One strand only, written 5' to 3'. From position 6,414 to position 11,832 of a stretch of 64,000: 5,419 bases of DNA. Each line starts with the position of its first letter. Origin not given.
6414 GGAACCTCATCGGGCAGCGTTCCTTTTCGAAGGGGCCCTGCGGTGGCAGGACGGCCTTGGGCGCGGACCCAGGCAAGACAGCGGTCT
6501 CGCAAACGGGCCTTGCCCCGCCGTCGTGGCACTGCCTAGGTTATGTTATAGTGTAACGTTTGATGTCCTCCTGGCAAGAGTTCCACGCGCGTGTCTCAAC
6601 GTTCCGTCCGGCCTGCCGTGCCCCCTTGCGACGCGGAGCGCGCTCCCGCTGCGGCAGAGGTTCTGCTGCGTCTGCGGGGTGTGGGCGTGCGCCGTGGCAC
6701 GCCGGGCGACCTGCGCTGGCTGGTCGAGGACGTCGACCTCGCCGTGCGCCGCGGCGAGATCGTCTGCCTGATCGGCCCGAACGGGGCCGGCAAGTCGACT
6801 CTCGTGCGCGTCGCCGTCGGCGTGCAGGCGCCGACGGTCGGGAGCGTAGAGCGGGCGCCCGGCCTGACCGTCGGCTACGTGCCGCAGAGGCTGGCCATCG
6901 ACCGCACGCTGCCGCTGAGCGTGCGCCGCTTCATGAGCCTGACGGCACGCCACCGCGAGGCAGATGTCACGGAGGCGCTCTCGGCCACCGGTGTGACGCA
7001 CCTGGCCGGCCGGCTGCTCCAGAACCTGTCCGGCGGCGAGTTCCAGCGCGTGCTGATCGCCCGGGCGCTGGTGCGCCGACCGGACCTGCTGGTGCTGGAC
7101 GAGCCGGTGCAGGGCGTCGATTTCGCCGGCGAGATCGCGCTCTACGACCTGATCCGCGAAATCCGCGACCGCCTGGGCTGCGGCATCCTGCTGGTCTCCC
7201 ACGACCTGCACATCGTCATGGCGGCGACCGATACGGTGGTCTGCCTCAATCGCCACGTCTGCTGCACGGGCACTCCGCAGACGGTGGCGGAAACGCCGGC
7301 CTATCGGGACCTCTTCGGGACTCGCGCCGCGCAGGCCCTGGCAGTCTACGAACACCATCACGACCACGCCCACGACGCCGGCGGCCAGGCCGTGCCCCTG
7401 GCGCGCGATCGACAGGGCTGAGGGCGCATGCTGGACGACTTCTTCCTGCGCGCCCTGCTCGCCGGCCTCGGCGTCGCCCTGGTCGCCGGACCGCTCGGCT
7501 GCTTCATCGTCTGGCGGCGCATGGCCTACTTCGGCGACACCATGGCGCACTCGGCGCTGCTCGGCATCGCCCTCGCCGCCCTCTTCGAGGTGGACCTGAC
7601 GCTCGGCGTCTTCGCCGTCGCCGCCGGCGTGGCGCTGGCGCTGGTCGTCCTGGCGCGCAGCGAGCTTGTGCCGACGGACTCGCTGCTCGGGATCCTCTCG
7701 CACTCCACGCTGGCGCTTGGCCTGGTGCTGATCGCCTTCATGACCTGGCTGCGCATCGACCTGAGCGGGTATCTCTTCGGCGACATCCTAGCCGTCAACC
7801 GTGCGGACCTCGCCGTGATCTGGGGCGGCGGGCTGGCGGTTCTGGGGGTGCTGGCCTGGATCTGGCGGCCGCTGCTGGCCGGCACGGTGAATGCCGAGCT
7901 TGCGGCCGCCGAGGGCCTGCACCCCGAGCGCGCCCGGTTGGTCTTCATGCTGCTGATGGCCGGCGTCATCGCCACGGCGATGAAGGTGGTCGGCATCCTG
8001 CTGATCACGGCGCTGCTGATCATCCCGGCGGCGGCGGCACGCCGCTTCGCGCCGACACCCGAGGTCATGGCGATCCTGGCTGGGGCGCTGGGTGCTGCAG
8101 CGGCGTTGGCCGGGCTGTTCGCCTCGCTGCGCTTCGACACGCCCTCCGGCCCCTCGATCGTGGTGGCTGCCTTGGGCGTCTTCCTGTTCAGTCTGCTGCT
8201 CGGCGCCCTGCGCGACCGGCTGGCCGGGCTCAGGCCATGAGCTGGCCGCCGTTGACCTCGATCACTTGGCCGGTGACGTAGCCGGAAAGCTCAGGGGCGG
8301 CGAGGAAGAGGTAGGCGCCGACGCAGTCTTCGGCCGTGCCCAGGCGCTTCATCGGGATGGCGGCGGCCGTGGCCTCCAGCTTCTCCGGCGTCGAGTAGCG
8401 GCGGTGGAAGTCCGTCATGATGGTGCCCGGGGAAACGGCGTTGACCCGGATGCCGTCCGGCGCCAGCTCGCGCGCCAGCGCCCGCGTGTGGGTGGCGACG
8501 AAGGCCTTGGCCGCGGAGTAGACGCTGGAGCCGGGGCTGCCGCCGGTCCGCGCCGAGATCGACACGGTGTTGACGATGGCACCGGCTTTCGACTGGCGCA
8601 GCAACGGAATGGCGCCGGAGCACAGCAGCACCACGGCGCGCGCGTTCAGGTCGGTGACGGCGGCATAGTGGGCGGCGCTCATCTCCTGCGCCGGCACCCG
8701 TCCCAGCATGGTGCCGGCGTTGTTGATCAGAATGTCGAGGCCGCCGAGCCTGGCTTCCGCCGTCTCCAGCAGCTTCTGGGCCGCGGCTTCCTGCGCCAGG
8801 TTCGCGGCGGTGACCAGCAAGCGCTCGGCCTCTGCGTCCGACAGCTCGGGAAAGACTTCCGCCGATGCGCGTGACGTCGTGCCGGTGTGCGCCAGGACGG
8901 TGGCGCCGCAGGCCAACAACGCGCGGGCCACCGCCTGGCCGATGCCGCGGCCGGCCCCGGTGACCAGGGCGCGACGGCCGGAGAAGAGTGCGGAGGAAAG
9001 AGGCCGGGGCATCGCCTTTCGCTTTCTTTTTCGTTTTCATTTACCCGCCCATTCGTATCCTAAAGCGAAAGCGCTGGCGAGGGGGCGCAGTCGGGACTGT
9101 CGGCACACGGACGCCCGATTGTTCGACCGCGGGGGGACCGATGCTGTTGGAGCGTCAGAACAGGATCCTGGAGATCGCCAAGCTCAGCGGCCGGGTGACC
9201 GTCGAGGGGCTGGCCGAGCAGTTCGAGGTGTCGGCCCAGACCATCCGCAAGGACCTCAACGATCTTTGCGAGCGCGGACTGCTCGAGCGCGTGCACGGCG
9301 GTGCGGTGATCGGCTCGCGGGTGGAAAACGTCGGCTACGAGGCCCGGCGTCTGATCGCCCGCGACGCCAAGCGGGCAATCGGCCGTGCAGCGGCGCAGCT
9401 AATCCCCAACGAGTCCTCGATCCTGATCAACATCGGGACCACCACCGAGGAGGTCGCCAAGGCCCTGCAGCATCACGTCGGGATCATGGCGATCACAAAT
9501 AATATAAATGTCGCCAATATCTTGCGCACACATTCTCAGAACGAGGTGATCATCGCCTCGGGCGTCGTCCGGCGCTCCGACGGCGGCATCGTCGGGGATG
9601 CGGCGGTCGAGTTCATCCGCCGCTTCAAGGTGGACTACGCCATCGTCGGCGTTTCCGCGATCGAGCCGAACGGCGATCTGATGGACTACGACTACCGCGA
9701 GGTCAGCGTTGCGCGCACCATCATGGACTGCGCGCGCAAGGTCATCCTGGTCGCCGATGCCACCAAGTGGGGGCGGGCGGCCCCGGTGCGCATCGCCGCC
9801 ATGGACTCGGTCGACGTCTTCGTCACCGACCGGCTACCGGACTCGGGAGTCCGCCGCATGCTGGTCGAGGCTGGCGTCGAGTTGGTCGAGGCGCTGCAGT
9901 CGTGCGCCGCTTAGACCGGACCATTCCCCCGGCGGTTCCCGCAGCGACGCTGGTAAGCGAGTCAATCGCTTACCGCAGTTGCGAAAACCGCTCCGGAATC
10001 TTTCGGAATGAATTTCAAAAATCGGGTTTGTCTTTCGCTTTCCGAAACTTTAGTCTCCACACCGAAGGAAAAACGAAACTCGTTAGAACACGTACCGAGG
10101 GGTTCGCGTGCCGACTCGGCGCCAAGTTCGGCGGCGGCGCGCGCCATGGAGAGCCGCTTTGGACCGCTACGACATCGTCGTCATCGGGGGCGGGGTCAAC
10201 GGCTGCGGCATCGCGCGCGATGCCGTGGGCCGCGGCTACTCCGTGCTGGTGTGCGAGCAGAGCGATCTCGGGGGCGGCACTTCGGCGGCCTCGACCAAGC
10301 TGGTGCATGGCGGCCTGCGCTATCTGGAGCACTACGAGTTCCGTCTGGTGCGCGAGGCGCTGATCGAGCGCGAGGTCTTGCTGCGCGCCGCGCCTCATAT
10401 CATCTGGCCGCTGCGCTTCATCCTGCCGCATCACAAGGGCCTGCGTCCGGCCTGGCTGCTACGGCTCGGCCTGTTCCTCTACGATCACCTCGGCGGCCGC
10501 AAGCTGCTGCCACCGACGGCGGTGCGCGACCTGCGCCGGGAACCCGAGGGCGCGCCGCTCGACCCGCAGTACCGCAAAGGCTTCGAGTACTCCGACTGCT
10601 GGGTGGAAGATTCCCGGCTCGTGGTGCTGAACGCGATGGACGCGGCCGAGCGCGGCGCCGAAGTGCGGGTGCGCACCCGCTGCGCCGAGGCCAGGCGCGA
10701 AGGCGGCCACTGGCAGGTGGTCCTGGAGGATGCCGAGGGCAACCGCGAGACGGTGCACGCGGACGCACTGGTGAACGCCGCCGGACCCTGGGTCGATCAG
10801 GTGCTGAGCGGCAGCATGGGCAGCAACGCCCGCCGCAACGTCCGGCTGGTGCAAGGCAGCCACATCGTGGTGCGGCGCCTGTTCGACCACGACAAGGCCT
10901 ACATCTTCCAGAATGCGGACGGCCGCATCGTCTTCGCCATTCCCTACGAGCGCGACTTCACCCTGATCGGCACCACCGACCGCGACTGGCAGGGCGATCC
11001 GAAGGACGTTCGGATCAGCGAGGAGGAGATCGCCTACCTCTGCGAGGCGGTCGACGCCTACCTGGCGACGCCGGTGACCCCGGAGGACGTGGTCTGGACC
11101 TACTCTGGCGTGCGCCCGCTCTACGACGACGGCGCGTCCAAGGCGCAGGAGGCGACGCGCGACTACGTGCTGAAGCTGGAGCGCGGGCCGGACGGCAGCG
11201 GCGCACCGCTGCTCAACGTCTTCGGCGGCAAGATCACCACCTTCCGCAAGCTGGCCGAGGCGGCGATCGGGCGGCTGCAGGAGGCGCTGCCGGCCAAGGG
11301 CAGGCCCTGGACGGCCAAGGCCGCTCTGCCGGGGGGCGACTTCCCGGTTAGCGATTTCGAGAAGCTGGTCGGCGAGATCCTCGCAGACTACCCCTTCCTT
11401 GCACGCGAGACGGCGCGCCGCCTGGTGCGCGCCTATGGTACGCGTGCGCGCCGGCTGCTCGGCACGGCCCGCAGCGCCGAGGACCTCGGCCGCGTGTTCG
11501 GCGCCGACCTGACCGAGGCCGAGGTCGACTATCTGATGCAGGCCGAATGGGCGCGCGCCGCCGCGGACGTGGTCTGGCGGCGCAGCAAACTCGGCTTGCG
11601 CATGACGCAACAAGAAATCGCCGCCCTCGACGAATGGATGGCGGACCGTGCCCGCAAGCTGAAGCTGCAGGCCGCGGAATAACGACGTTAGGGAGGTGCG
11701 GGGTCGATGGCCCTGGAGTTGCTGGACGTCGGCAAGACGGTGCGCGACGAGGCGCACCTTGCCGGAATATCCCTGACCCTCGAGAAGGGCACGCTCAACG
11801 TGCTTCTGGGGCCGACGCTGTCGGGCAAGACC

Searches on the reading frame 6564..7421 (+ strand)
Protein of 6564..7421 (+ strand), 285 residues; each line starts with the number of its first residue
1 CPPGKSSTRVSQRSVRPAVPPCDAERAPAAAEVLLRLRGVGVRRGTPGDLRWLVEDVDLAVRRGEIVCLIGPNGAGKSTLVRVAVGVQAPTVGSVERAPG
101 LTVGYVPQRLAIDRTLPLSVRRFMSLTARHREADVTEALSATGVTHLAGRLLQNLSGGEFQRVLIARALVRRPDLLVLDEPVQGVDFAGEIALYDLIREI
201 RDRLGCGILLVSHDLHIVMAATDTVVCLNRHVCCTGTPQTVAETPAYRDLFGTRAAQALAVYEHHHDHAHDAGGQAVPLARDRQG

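Call 69: search_protein_families(library=pfam, proteins=[window:6564-7421:+], max_evalue=0.00001)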
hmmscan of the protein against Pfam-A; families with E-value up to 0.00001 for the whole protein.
window:6564-7421:+ (285 aa): 2 families
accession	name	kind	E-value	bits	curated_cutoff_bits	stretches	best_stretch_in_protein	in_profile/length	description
PF00005.33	ABC_tran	-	2.3e-26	93.4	25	1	55-182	2-136/137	ABC transporter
PF13304.12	AAA_21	-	2.3e-08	34.9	27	0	66-85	1-20/304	AAA domain, putative AbiEii toxin, Type IV TA system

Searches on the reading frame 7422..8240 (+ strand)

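Call 69: search_protein_families(library=pfam, proteins=[window:7422-8240:+], max_evalue=0.00001)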
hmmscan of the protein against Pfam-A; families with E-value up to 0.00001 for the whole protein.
window:7422-8240:+ (272 aa): 1 family
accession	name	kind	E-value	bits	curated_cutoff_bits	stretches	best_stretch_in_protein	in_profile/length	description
PF00950.22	ABC-3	-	4.9e-67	226.6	20.1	1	6-259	3-256/258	ABC 3 transport family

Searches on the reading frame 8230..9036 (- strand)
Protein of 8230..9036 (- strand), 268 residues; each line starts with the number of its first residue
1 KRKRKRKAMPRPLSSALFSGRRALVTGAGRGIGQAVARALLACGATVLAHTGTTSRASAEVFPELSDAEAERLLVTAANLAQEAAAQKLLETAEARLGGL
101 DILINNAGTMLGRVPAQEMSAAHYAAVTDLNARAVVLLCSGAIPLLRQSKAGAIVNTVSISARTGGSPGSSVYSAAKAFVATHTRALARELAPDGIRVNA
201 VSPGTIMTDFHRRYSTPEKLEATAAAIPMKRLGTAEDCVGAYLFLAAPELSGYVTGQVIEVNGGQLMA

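Call 69: search_protein_families(library=pfam, proteins=[window:8230-9036:-], max_evalue=0.00001)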
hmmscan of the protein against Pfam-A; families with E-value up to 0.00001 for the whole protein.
window:8230-9036:- (268 aa): 3 families
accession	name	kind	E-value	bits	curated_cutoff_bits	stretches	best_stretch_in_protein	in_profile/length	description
PF13561.12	adh_short_C2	-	5.9e-52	177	27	1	27-264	1-234/236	Enoyl-(Acyl carrier protein) reductase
PF00106.31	adh_short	-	3.4e-47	160.9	26.6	1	23-215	3-191/195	short chain dehydrogenase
PF08659.16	KR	-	1e-09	39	22.6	1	24-186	4-162/180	KR domain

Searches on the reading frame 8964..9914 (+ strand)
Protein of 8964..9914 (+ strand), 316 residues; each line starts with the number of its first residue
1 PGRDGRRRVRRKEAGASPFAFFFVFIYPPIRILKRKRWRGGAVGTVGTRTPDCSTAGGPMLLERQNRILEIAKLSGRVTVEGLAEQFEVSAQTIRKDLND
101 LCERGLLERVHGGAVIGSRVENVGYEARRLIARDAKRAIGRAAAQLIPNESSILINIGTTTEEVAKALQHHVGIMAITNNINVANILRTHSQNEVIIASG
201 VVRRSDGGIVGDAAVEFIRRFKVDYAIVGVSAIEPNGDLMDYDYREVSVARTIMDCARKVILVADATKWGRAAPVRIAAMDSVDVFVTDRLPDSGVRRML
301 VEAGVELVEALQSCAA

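Call 69: search_protein_families(library=pfam, proteins=[window:8964-9914:+], max_evalue=0.00001)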
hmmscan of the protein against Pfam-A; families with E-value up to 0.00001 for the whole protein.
window:8964-9914:+ (316 aa): 4 families
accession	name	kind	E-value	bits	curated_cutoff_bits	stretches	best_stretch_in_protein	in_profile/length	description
PF00455.28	DeoRC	-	1.3e-48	165.4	31.8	1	133-290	3-160/160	DeoR C terminal sensor domain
PF08220.18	HTH_DeoR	-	7.1e-17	61.3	21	1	64-117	1-54/57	DeoR-like helix-turn-helix domain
PF08279.18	HTH_11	-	8.6e-08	32.4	25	1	64-105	1-43/55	HTH domain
PF00392.27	GntR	-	9.9e-07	28.8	27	1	79-114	26-61/64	Bacterial regulatory proteins, gntR family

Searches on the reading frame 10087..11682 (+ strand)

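Call 69: search_protein_families(library=pfam, proteins=[window:10087-11682:+], max_evalue=0.00001)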
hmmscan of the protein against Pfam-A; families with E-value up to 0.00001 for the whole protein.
window:10087-11682:+ (531 aa): 3 families
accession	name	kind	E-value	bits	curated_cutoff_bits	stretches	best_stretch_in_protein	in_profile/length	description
PF01266.30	DAO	-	1.4e-61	209.5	27.9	1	29-355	1-322/353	FAD dependent oxidoreductase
PF16901.10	DAO_C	-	1.3e-14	54.6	31.4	1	409-526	3-120/126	C-terminal domain of alpha-glycerophosphate oxidase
PF12831.13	FAD_oxidored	-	7.1e-07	29.3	27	0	29-70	1-42/416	FAD dependent oxidoreductase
